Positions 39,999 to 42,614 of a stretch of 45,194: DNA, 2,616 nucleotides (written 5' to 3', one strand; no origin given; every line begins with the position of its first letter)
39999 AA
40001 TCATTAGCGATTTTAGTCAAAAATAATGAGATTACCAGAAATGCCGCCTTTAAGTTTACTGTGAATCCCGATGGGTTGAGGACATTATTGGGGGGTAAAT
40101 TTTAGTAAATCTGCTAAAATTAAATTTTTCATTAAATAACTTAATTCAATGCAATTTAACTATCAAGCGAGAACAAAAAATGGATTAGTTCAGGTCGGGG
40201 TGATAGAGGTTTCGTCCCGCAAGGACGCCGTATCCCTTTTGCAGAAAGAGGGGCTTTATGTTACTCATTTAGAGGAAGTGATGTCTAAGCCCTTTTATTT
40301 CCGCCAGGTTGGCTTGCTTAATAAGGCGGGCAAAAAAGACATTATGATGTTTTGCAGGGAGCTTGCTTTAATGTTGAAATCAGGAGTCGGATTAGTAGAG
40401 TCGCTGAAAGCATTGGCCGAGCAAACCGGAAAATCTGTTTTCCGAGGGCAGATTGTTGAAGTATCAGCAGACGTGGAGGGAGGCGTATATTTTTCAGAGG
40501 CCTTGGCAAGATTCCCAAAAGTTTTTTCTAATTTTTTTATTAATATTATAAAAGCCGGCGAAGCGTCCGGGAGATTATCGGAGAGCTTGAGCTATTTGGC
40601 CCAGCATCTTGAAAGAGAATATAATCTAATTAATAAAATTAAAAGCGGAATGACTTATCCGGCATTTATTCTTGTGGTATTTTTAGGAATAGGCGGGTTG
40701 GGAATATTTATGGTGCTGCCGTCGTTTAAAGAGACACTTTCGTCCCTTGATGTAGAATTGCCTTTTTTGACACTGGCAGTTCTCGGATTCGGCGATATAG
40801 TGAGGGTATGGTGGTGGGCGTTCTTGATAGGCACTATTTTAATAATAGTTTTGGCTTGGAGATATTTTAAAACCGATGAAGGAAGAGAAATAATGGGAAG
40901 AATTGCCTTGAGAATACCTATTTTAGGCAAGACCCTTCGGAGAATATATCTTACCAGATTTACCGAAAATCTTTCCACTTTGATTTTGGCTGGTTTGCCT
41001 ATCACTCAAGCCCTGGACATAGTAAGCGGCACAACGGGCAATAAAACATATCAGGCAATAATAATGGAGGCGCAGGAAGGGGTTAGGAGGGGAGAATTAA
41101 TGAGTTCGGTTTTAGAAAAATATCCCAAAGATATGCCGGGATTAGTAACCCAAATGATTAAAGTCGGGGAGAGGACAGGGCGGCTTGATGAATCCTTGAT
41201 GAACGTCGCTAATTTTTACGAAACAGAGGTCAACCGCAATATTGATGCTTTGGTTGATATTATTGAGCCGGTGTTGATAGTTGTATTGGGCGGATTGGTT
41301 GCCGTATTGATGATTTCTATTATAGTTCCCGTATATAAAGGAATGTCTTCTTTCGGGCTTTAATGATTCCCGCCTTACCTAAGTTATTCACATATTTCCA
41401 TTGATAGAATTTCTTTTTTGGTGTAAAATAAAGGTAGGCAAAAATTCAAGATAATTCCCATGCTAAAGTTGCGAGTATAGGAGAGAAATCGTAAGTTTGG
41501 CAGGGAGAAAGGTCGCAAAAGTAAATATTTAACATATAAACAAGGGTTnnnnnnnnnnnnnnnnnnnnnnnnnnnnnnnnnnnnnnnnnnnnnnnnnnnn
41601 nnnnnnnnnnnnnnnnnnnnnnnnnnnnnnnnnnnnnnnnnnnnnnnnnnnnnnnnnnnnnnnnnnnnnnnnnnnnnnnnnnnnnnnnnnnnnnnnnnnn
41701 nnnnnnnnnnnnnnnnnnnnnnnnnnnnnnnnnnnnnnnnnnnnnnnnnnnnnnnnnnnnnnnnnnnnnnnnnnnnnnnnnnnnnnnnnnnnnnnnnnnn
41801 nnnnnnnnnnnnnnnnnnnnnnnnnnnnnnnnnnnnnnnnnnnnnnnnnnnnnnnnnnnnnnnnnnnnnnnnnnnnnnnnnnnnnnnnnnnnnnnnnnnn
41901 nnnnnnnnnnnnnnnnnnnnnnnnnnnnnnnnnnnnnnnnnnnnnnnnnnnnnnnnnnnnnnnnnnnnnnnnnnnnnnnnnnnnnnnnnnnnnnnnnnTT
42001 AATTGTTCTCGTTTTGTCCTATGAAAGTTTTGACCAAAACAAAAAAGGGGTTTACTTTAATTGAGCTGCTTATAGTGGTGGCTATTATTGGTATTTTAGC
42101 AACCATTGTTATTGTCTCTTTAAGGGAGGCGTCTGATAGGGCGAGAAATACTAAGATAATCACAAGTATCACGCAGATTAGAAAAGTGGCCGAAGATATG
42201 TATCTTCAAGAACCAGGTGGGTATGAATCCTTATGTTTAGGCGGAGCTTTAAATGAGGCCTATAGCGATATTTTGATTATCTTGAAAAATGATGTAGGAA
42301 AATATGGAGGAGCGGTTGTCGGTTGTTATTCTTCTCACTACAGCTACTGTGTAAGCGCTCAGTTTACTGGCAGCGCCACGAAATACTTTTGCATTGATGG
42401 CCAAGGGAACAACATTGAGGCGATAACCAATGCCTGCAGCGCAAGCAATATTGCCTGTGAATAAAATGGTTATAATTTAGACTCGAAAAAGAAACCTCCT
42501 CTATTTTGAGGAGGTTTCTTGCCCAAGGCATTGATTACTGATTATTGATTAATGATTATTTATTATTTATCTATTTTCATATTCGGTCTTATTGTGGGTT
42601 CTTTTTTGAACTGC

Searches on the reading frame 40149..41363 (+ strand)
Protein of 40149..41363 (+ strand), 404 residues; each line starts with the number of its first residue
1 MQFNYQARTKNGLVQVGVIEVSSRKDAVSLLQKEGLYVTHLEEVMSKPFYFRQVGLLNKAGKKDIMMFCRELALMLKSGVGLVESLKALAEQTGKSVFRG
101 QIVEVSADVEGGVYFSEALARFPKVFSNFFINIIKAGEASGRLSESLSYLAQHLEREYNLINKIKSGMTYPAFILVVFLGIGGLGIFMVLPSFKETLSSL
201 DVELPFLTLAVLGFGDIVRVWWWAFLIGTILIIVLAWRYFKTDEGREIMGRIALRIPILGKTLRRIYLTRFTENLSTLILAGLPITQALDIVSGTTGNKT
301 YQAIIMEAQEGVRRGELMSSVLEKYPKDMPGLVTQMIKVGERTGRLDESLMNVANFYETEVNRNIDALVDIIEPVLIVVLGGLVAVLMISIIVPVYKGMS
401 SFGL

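Call 8: search_protein_families(library=pfam, proteins=[window:40149-41363:+], max_evalue=0.001)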
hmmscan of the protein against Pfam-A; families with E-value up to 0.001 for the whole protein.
window:40149-41363:+ (404 aa): 1 family
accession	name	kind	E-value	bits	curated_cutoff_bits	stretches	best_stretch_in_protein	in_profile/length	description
PF00482.28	T2SSF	-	1.9e-62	209.2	25.2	2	68-191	1-125/125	Type II secretion system (T2SS), protein F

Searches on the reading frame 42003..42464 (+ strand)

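Call 8: search_protein_families(library=pfam, proteins=[window:42003-42464:+], max_evalue=0.001)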
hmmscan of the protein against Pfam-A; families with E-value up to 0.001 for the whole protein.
window:42003-42464:+ (153 aa): 1 family
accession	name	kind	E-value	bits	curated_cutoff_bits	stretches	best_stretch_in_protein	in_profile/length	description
PF07963.17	N_methyl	-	3.6e-09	36.2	21.2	1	12-36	2-26/27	Prokaryotic N-terminal methylation motif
